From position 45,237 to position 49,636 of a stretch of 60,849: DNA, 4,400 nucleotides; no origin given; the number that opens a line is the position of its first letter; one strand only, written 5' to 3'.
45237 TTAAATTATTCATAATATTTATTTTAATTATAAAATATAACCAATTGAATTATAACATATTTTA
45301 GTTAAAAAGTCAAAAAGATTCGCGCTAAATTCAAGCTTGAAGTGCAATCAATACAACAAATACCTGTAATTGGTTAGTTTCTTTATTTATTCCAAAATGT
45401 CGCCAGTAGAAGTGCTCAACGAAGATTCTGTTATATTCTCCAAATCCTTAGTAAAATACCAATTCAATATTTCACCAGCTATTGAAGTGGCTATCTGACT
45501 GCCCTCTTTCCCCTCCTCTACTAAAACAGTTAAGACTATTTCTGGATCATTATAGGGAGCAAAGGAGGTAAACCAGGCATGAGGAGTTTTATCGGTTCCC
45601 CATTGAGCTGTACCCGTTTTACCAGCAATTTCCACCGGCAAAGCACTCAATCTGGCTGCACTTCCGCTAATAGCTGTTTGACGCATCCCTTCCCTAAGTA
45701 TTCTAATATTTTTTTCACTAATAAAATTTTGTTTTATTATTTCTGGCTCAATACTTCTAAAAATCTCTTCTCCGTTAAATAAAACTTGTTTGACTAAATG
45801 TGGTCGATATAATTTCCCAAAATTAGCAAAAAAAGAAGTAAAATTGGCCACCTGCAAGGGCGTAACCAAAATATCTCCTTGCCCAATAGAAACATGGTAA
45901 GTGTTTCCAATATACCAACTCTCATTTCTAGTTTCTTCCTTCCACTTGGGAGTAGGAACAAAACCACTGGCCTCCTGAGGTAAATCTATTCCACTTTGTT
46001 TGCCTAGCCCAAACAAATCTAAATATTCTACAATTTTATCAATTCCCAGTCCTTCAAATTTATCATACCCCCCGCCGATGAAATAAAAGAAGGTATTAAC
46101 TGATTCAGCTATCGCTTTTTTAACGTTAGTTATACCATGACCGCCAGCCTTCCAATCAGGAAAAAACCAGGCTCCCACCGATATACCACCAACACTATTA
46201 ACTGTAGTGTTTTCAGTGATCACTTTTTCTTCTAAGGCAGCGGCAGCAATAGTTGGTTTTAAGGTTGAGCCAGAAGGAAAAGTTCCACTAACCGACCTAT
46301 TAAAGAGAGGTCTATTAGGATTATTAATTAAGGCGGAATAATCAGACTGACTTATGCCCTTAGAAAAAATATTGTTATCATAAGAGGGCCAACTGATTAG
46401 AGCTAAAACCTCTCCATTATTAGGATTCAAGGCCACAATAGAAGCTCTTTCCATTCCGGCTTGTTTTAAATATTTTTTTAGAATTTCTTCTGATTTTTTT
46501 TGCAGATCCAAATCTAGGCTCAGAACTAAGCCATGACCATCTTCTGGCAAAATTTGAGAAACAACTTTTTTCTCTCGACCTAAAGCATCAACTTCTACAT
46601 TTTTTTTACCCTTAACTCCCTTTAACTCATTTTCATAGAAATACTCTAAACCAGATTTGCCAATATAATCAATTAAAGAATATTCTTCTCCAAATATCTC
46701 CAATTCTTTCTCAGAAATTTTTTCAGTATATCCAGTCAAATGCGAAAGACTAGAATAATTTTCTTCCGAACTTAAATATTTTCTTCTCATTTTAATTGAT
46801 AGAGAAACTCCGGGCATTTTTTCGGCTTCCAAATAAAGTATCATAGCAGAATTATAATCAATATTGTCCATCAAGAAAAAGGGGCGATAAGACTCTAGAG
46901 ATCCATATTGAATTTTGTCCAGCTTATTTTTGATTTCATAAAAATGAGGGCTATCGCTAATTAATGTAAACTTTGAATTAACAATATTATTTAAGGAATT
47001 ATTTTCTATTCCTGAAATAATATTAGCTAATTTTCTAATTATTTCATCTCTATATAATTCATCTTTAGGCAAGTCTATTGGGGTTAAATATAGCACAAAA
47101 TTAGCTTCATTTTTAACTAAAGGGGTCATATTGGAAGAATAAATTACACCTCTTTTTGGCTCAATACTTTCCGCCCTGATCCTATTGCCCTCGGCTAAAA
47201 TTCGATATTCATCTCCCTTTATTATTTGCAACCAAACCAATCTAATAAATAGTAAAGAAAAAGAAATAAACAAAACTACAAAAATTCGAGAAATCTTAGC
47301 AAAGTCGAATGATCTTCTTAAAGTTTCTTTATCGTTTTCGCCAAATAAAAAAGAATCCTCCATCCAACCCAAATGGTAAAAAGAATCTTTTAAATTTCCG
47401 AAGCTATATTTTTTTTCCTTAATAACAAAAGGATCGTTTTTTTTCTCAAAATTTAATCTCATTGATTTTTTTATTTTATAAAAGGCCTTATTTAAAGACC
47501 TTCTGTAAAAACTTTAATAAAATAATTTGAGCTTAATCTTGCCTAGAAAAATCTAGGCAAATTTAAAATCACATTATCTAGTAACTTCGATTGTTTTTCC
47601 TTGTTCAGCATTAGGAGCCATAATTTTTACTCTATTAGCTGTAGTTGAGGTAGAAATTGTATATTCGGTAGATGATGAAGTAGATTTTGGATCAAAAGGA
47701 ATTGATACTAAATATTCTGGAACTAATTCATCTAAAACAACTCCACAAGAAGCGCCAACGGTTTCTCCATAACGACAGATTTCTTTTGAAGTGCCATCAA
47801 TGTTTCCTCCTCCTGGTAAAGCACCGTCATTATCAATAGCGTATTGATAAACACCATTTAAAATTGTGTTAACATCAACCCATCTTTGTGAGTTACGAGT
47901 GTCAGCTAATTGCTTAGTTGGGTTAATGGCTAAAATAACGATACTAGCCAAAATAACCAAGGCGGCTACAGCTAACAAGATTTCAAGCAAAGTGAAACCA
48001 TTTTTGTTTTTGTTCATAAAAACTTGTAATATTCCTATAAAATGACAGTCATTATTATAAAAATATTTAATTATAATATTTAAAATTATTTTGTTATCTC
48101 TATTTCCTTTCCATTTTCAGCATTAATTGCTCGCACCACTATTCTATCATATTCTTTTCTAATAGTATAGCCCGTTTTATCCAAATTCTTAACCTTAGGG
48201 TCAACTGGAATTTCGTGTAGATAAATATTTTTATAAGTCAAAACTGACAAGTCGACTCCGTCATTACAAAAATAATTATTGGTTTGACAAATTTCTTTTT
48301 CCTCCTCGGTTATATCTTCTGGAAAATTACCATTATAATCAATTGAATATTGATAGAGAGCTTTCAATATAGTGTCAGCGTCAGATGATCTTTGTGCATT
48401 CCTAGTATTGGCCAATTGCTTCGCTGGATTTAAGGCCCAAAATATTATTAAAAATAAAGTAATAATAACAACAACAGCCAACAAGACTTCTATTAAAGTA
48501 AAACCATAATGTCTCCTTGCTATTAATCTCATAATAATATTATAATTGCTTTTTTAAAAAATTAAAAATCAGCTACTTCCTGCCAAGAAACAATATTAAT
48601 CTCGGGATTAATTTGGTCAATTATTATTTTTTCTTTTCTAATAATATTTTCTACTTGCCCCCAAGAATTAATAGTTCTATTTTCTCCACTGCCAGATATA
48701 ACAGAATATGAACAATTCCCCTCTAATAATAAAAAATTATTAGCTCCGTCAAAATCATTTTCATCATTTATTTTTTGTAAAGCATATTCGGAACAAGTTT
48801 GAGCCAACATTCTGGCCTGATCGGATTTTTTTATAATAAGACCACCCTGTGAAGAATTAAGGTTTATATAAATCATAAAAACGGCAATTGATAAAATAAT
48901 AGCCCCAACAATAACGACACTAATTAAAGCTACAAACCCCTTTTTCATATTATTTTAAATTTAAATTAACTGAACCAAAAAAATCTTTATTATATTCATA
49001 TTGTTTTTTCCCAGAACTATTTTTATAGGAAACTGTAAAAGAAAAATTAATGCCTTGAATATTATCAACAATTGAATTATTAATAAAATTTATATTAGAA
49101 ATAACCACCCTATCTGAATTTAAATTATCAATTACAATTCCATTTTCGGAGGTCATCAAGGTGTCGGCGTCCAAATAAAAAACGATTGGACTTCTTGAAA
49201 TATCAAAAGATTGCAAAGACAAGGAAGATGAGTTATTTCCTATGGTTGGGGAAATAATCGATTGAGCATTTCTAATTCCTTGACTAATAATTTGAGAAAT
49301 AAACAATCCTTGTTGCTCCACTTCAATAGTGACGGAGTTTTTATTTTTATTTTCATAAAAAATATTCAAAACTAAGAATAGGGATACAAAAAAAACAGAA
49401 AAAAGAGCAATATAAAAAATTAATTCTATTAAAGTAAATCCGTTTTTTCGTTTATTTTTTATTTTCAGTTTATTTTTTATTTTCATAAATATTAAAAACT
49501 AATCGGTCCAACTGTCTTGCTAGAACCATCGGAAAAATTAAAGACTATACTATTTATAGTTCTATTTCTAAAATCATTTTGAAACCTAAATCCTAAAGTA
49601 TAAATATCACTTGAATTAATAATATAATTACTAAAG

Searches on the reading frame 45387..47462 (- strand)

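Call 42: search_protein_families(library=pfam, proteins=[window:45387-47462:-], max_evalue=0.00001)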
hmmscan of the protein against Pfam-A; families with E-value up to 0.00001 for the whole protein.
window:45387-47462:- (691 aa): 2 families
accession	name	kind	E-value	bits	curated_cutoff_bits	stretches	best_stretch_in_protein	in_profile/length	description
PF00905.27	Transpeptidase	-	3.5e-63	214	22.1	1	341-666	2-298/299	Penicillin binding protein transpeptidase domain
PF03717.20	PBP_dimer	-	3.6e-34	119.2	24.4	1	100-299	2-177/180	Penicillin-binding Protein dimerisation domain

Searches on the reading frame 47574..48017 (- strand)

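Call 4: search_protein_families(library=pfam, proteins=[window:47574-48017:-], max_evalue=0.1)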
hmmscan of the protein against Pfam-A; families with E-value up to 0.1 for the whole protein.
window:47574-48017:- (147 aa): 2 families
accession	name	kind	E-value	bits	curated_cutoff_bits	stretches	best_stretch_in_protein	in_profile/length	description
PF07963.17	N_methyl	-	1.3e-05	25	21.2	1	3-27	2-26/27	Prokaryotic N-terminal methylation motif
PF11773.13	ComGE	-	0.019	15.3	25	1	10-44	2-36/82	Competence system putative prepilin ComGE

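Call 5: search_protein_families(library=ncbifam, proteins=[window:47574-48017:-], max_evalue=1)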
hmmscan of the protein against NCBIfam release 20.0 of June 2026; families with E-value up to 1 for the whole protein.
window:47574-48017:- (147 aa): 12 families
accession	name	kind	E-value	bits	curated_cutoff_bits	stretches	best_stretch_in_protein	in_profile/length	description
TIGR02532.1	IV_pilin_GFxxxE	domain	1.2e-05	25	16.3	1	6-28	2-24/24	prepilin-type N-terminal cleavage/methylation domain-containing protein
NF041013.1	T4P_ComGE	equivalog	4.1e-05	23.6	49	1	3-41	1-40/83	competence type IV pilus minor pilin ComGE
NF040982.1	ComGD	equivalog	0.00025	21.5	70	1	5-36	1-32/139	competence type IV pilus minor pilin ComGD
TIGR01710.1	typeII_sec_gspG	equivalog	0.00041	20.4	88.85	1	7-63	2-56/134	type II secretion system major pseudopilin GspG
TIGR01708.2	typeII_sec_gspH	equivalog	0.0017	18.4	80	1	6-38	2-36/169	type II secretion system minor pseudopilin GspH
NF041002.1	pilin_ComGF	equivalog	0.0018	18.5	80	1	6-43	2-39/139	competence type IV pilus minor pilin ComGF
NF041775.1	typeIV_PilA_Myxo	equivalog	0.0093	15.9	400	1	2-58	7-61/214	type IV pilin protein PilA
NF007862.0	PRK10574.1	equivalog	0.015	15.4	138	1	3-31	2-30/145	prepilin peptidase-dependent pilin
TIGR01707.1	gspI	equivalog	0.017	15.6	44.35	1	7-36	1-27/101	type II secretion system minor pseudopilin GspI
NF007848.0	PRK10557.1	equivalog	0.029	13.7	120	1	1-31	6-32/192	prepilin peptidase-dependent protein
NF007800.0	PRK10506.1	equivalog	0.072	12.9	158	1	2-26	5-29/163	prepilin peptidase-dependent protein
NF040999.1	pilin_ComGC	equivalog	0.092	13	75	1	6-63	2-57/84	competence type IV pilus major pilin ComGC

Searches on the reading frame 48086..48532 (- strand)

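Call 4: search_protein_families(library=pfam, proteins=[window:48086-48532:-], max_evalue=0.1)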
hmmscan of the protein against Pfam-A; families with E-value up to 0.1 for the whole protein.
window:48086-48532:- (148 aa): 3 families
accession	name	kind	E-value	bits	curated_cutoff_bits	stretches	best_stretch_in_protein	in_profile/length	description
PF07963.17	N_methyl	-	9.4e-05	22.3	21.2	1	6-30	2-26/27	Prokaryotic N-terminal methylation motif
PF15879.10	MWFE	-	0.034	14.9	27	1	15-50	3-38/55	NADH-ubiquinone oxidoreductase MWFE subunit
PF12725.13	DUF3810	-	0.085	12.7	28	1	7-83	55-131/311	Protein of unknown function (DUF3810)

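Call 5: search_protein_families(library=ncbifam, proteins=[window:48086-48532:-], max_evalue=1)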
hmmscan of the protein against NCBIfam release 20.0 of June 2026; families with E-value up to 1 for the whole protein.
window:48086-48532:- (148 aa): 18 families
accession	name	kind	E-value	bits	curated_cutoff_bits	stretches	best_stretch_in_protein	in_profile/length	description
TIGR01710.1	typeII_sec_gspG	equivalog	2.7e-06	27.5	88.85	1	10-130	2-112/134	type II secretion system major pseudopilin GspG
NF041002.1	pilin_ComGF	equivalog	0.00043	20.5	80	1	10-51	3-44/139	competence type IV pilus minor pilin ComGF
NF006453.0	PRK08808.1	equivalog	0.00088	18.4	295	1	6-43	4-41/211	type II secretion system protein J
NF040982.1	ComGD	equivalog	0.0012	19.2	70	1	10-39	3-33/139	competence type IV pilus minor pilin ComGD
NF038340.1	SAR2788_fam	subfamily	0.0019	18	50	1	22-138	5-118/177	SAR2788 family putative toxin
NF040999.1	pilin_ComGC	equivalog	0.0022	18.2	75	1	10-40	3-33/84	competence type IV pilus major pilin ComGC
TIGR02532.1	IV_pilin_GFxxxE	domain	0.0026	17.5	16.3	1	10-23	3-16/24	prepilin-type N-terminal cleavage/methylation domain-containing protein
NF041775.1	typeIV_PilA_Myxo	equivalog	0.0053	16.8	400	1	6-61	8-57/214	type IV pilin protein PilA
TIGR02598.1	TIGR02598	subfamily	0.014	15.6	51.4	1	10-117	1-103/151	Verru_Chthon cassette protein B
NF004873.0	PRK06231.1-3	equivalog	0.036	13.6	220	1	13-46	51-82/208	F0F1 ATP synthase subunit B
TIGR01708.2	typeII_sec_gspH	equivalog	0.04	13.9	80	1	9-38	2-32/169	type II secretion system minor pseudopilin GspH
NF041013.1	T4P_ComGE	equivalog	0.088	12.9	49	1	10-36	5-31/83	competence type IV pilus minor pilin ComGE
NF007800.0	PRK10506.1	equivalog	0.097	12.5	158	1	5-28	5-28/163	prepilin peptidase-dependent protein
TIGR01707.1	gspI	equivalog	0.1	13.1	44.35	1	10-29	1-20/101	type II secretion system minor pseudopilin GspI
NF007848.0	PRK10557.1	equivalog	0.1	11.9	120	1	5-59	7-60/192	prepilin peptidase-dependent protein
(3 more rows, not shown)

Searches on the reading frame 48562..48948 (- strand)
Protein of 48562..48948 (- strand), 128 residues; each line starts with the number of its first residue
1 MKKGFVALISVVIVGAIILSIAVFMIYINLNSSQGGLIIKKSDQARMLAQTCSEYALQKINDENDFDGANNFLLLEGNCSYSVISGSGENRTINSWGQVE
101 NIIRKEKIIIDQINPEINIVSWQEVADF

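Call 4: search_protein_families(library=pfam, proteins=[window:48562-48948:-], max_evalue=0.1)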
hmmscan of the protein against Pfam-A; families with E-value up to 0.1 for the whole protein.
window:48562-48948:- (128 aa): 0 families

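Call 5: search_protein_families(library=ncbifam, proteins=[window:48562-48948:-], max_evalue=1)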
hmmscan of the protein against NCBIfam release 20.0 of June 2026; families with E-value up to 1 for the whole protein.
window:48562-48948:- (128 aa): 3 families
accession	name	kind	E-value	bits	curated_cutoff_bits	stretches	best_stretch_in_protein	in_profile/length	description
NF005519.0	PRK07152.1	equivalog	0.019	13.9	315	1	49-112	68-131/361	nicotinate-nucleotide adenylyltransferase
NF006791.0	PRK09295.1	equivalog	0.049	12.7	661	1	87-126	96-134/406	cysteine desulfurase SufS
NF037980.1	T2SS_GspK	equivalog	0.14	11.6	130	1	6-65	4-63/307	type II secretion system minor pseudopilin GspK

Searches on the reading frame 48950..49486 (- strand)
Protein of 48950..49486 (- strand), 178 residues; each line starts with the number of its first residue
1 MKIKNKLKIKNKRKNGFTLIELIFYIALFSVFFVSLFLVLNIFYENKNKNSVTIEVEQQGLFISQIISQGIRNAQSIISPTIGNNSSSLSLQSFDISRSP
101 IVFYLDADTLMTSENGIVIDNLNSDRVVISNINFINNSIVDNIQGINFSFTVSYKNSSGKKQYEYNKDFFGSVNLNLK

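Call 4: search_protein_families(library=pfam, proteins=[window:48950-49486:-], max_evalue=0.1)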
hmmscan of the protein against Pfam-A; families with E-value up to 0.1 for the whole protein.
window:48950-49486:- (178 aa): 1 family
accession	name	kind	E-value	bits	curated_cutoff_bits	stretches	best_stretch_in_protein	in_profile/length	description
PF07963.17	N_methyl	-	4.5e-06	26.4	21.2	1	12-36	2-26/27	Prokaryotic N-terminal methylation motif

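Call 5: search_protein_families(library=ncbifam, proteins=[window:48950-49486:-], max_evalue=1)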
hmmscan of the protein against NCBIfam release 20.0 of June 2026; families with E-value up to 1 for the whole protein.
window:48950-49486:- (178 aa): 5 families
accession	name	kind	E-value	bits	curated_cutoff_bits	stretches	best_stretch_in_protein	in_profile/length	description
NF041002.1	pilin_ComGF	equivalog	0.00014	22.1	80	1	15-79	2-65/139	competence type IV pilus minor pilin ComGF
TIGR02532.1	IV_pilin_GFxxxE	domain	0.014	15.2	16.3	1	15-33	2-20/24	prepilin-type N-terminal cleavage/methylation domain-containing protein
NF041013.1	T4P_ComGE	equivalog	0.043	13.9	49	1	12-55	1-44/83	competence type IV pilus minor pilin ComGE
NF007848.0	PRK10557.1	equivalog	0.047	13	120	1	9-59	5-55/192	prepilin peptidase-dependent protein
TIGR01711.1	gspJ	equivalog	0.17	11.7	64.85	1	16-44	2-30/192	type II secretion system minor pseudopilin GspJ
